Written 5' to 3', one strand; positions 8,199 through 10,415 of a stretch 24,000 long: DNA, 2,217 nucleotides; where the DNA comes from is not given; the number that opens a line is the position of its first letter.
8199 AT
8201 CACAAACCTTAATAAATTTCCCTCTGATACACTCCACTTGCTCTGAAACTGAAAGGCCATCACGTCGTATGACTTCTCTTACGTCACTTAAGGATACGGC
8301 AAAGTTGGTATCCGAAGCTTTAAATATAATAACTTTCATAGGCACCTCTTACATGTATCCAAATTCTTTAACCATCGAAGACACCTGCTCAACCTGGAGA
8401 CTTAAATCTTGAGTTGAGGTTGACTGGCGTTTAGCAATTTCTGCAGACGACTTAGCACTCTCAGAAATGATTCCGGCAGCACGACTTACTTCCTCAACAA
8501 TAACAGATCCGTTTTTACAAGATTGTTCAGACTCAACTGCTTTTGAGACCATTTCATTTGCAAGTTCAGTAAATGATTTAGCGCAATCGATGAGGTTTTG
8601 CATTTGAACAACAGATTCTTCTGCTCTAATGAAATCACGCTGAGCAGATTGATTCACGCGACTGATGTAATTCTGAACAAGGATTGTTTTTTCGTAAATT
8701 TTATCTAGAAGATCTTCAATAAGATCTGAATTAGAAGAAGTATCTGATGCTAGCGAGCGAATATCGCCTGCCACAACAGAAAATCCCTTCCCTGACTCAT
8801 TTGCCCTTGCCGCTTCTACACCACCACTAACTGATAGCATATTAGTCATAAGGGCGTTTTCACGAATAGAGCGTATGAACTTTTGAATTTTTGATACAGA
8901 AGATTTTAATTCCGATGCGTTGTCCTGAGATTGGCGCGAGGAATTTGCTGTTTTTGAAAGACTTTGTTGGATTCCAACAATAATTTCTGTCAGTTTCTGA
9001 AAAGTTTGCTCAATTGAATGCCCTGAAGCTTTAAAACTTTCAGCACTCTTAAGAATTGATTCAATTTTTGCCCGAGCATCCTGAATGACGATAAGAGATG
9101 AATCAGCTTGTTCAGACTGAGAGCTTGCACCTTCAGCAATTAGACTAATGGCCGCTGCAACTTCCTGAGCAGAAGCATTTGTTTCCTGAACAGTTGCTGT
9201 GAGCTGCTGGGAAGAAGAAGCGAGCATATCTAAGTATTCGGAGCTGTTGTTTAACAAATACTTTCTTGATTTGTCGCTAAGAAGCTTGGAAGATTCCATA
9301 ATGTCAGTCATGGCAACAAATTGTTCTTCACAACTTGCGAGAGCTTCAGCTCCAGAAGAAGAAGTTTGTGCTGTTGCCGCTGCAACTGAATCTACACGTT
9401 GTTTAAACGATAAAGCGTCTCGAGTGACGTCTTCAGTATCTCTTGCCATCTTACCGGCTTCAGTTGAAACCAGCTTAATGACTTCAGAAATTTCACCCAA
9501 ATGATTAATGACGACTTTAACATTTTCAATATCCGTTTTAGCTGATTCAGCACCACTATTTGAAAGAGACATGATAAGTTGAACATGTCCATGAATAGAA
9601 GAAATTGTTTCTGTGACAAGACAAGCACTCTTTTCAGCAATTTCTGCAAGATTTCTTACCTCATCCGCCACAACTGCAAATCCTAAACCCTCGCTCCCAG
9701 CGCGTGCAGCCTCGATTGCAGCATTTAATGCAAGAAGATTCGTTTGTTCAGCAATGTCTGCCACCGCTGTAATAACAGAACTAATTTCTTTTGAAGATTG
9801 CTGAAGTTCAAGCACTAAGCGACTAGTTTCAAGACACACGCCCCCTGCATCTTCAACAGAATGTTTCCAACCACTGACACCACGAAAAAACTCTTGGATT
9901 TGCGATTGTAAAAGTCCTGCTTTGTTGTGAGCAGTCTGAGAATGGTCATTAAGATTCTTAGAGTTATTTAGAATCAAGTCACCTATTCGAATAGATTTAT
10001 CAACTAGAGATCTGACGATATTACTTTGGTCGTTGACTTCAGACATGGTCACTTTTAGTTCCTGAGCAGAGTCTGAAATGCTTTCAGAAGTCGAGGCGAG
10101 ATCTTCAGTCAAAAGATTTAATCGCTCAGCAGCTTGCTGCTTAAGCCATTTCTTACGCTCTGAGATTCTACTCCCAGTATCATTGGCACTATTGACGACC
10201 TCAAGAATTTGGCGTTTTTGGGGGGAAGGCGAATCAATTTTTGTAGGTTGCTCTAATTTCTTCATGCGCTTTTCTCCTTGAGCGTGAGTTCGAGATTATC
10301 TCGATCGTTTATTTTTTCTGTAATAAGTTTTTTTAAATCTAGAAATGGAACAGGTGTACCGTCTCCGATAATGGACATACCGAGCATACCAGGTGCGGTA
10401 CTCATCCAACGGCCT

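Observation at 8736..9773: Soluble MCP with two signalling hairpin tips in one polypeptide (possible single-chain pseudo-dimer)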

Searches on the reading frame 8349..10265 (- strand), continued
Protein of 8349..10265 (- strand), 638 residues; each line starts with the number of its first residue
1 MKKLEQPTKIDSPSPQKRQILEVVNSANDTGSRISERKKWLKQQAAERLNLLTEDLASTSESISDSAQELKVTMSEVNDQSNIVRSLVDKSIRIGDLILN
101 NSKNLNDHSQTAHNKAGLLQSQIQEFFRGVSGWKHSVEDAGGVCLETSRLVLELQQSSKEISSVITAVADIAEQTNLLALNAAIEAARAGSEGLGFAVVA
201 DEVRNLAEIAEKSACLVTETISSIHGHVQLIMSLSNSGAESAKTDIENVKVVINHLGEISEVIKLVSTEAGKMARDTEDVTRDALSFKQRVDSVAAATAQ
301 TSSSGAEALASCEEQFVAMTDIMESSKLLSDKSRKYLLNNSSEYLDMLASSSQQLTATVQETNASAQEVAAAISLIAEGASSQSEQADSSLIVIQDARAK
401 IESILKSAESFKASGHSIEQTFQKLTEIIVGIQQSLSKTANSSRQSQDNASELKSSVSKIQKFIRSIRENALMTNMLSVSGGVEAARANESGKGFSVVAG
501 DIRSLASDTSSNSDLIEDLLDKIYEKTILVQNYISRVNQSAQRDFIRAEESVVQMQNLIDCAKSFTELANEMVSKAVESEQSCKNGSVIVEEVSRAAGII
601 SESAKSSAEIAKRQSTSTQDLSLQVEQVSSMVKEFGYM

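Call 52: search_protein_families(library=ncbifam, proteins=[window:8349-10265:-], max_evalue=0.01)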
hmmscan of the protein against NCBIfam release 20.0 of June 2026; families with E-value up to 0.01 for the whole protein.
window:8349-10265:- (638 aa): 8 families
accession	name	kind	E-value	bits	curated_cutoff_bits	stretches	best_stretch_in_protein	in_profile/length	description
NF058645.1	MCPCtpMPsAe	equivalog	4.4e-33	114.9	900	2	152-310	379-543/558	methyl-accepting chemotaxis protein CtpM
NF041847.1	transduc_aer2_vibrio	equivalog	7.7e-26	90.5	1200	2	141-322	578-751/804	aerotaxis transducer Aer2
NF011622.0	PRK15048.1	equivalog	1.2e-23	84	900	2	146-328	344-515/553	methyl-accepting chemotaxis protein II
NF007309.0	PRK09793.1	equivalog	7.5e-23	81.3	903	2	139-310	334-505/533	methyl-accepting chemotaxis protein IV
NF050802.1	AspChtxCcaA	equivalog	8.9e-23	80.5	1300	2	102-280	513-680/700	aspartate chemotaxis receptor CcaA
NF011615.0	PRK15041.1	equivalog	1.9e-21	76.4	947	2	147-321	347-510/554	methyl-accepting chemotaxis protein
NF047851.1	MCPCitTducer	equivalog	2.5e-21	76.4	900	2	146-315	345-506/553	methyl-accepting chemotaxis citrate transducer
NF002572.0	PRK02224.1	equivalog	9.4e-05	20.9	1087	1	46-585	250-656/888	DNA double-strand break repair ATPase Rad50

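Call 67: search_protein_representatives(alignment_id=A1)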
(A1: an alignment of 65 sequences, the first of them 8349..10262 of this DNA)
Query: 65 sequences, 648 profile positions. Proteins with E-value up to 0.001 (for the whole library): 239685; up to 1e-10: 224298; up to 1e-30: 55961. The best 150 are listed.
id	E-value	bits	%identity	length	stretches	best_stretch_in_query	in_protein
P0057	1.7e-253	859.5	-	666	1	3-647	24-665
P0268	1.4e-241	820.1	-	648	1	1-647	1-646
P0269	1.1e-234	797.3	-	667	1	17-647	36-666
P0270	4.4e-226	768.9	-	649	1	1-647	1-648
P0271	3.5e-212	723.0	-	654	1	15-648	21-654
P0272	5.0e-211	719.2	-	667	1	14-647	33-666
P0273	5.1e-208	709.3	-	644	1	33-647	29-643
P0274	1.3e-203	694.6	-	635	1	32-648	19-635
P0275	3.3e-202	690.0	-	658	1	27-646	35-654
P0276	2.0e-197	674.2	-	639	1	21-647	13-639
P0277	2.2e-192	657.6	-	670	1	17-647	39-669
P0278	3.4e-190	650.4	-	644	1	18-647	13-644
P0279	1.3e-189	648.4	-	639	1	4-646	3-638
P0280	4.1e-189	646.8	-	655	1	2-647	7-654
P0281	4.3e-189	646.7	-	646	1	1-647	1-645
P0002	1.4e-184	631.8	-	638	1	3-647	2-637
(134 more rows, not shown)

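Call 75: find_encoding_contigs(protein=P0002, flank=10000, max_places=1)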
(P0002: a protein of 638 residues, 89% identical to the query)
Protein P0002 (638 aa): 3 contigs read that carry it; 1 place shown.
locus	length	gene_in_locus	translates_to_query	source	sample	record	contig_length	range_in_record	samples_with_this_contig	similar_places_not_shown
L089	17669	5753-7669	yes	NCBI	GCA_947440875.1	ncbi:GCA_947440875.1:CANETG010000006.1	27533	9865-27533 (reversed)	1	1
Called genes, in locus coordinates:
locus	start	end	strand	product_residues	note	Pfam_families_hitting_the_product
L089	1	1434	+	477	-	?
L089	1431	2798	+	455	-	PF00221:Lyase_aromatic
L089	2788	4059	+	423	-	PF00501:AMP-binding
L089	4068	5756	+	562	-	PF01627:Hpt, PF02518:HATPase_c, PF01584:CheW (faint)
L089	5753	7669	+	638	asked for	PF00015:MCPsignal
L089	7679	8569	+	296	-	PF01584:CheW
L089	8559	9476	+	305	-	PF01339:CheB_methylest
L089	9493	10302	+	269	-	PF01739:CheR, PF08242:Methyltransf_12 (faint)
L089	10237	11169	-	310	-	PF00106:adh_short, PF01370:Epimerase (weak), PF13561:adh_short_C2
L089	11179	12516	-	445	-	PF01266:DAO (faint), PF01593:Amino_oxidase, PF13450:NAD_binding_8 (weak), PF13738:Pyr_redox_3 (faint)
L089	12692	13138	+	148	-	-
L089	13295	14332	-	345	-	PF04389:Peptidase_M28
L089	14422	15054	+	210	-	PF02798:GST_N, PF13417:GST_N_3, PF13409:GST_N_2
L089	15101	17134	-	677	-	PF07715:Plug, PF00593:TonB_dep_Rec_b-barrel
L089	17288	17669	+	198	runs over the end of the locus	PF00196:GerE (weak)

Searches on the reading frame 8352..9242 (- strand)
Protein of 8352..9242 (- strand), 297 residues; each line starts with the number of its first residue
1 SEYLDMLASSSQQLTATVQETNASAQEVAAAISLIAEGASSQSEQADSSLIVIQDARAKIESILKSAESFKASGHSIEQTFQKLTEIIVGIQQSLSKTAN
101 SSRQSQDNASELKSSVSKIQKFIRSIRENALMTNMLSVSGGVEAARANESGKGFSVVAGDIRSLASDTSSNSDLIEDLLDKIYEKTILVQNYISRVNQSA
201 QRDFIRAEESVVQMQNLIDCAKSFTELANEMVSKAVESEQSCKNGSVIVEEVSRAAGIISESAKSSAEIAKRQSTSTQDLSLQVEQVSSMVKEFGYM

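Call 6: search_protein_families(library=pfam, proteins=[window:8352-9242:-], max_evalue=0.01)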
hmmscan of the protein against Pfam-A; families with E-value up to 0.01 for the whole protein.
seq(297 aa): 1 family
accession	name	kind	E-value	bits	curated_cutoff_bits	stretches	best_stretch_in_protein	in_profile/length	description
PF00015.26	MCPsignal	-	9.2e-20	71.6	34.6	1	106-240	22-156/172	Methyl-accepting chemotaxis protein (MCP) signalling domain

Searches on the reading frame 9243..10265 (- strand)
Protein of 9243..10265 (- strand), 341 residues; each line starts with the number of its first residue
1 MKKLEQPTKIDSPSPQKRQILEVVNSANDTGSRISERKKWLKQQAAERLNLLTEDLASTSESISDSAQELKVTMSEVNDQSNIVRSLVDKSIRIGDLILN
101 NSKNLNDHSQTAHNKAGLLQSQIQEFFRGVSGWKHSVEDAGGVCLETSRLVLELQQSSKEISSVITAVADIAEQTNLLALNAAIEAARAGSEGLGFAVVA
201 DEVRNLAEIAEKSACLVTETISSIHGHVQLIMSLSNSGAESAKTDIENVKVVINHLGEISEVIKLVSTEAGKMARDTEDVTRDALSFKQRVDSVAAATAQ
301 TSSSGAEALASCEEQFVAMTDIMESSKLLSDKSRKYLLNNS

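Call 6: search_protein_families(library=pfam, proteins=[window:9243-10265:-], max_evalue=0.01)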
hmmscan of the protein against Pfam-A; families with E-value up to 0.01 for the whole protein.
seq(341 aa): 2 families
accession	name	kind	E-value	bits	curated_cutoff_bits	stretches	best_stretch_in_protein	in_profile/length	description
PF00015.26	MCPsignal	-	3.4e-30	105.6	34.6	1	146-295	20-169/172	Methyl-accepting chemotaxis protein (MCP) signalling domain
PF06103.16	DUF948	-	0.00022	21.8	37.2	0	44-95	30-81/89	Bacterial protein of unknown function (DUF948)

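Call 73: search_solved_structures(query=window:9246-10211:-, max_evalue=0.00001, show_alignments=3)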
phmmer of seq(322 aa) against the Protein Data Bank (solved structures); distinct sequences matched with E-value up to 0.00001: 13.
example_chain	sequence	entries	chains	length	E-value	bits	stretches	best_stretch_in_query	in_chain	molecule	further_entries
6s18_A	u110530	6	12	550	1.1e-15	61.5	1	27-300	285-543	Aromatic acid chemoreceptor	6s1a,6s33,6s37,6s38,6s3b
1qu7_A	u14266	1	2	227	1.9e-15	60.7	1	128-291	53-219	METHYL-ACCEPTING CHEMOTAXIS PROTEIN I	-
2ch7_B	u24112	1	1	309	2e-15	60.6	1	128-310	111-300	METHYL-ACCEPTING CHEMOTAXIS PROTEIN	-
3ja6_H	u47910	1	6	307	2.5e-15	60.3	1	129-310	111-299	Methyl-accepting chemotaxis protein 2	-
2ch7_A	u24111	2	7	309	2.6e-15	60.3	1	129-313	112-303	METHYL-ACCEPTING CHEMOTAXIS PROTEIN | Methyl-accepting chemotaxis protein 2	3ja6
3zx6_A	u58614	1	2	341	4.4e-15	59.5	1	125-291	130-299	HAMP, METHYL-ACCEPTING CHEMOTAXIS PROTEIN I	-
6s1k_E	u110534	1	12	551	1.4e-14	57.9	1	128-291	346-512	Methyl-accepting chemotaxis protein I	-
8c5v_I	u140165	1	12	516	4.1e-14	56.3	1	122-288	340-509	Methyl-accepting chemotaxis protein I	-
31cj_A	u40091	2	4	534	1.5e-11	48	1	123-243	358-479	Aerotaxis receptor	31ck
4jpb_B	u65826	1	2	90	2e-10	44.2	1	137-194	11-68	Methyl-accepting chemotaxis protein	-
3ur1_C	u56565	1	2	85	2.2e-10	44.1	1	138-194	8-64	Methyl-accepting chemotaxis protein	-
3g6b_A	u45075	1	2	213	1.7e-09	41.2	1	129-270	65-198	Methyl-accepting chemotaxis protein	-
3g67_A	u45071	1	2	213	1.7e-09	41.2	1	128-248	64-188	Methyl-accepting chemotaxis protein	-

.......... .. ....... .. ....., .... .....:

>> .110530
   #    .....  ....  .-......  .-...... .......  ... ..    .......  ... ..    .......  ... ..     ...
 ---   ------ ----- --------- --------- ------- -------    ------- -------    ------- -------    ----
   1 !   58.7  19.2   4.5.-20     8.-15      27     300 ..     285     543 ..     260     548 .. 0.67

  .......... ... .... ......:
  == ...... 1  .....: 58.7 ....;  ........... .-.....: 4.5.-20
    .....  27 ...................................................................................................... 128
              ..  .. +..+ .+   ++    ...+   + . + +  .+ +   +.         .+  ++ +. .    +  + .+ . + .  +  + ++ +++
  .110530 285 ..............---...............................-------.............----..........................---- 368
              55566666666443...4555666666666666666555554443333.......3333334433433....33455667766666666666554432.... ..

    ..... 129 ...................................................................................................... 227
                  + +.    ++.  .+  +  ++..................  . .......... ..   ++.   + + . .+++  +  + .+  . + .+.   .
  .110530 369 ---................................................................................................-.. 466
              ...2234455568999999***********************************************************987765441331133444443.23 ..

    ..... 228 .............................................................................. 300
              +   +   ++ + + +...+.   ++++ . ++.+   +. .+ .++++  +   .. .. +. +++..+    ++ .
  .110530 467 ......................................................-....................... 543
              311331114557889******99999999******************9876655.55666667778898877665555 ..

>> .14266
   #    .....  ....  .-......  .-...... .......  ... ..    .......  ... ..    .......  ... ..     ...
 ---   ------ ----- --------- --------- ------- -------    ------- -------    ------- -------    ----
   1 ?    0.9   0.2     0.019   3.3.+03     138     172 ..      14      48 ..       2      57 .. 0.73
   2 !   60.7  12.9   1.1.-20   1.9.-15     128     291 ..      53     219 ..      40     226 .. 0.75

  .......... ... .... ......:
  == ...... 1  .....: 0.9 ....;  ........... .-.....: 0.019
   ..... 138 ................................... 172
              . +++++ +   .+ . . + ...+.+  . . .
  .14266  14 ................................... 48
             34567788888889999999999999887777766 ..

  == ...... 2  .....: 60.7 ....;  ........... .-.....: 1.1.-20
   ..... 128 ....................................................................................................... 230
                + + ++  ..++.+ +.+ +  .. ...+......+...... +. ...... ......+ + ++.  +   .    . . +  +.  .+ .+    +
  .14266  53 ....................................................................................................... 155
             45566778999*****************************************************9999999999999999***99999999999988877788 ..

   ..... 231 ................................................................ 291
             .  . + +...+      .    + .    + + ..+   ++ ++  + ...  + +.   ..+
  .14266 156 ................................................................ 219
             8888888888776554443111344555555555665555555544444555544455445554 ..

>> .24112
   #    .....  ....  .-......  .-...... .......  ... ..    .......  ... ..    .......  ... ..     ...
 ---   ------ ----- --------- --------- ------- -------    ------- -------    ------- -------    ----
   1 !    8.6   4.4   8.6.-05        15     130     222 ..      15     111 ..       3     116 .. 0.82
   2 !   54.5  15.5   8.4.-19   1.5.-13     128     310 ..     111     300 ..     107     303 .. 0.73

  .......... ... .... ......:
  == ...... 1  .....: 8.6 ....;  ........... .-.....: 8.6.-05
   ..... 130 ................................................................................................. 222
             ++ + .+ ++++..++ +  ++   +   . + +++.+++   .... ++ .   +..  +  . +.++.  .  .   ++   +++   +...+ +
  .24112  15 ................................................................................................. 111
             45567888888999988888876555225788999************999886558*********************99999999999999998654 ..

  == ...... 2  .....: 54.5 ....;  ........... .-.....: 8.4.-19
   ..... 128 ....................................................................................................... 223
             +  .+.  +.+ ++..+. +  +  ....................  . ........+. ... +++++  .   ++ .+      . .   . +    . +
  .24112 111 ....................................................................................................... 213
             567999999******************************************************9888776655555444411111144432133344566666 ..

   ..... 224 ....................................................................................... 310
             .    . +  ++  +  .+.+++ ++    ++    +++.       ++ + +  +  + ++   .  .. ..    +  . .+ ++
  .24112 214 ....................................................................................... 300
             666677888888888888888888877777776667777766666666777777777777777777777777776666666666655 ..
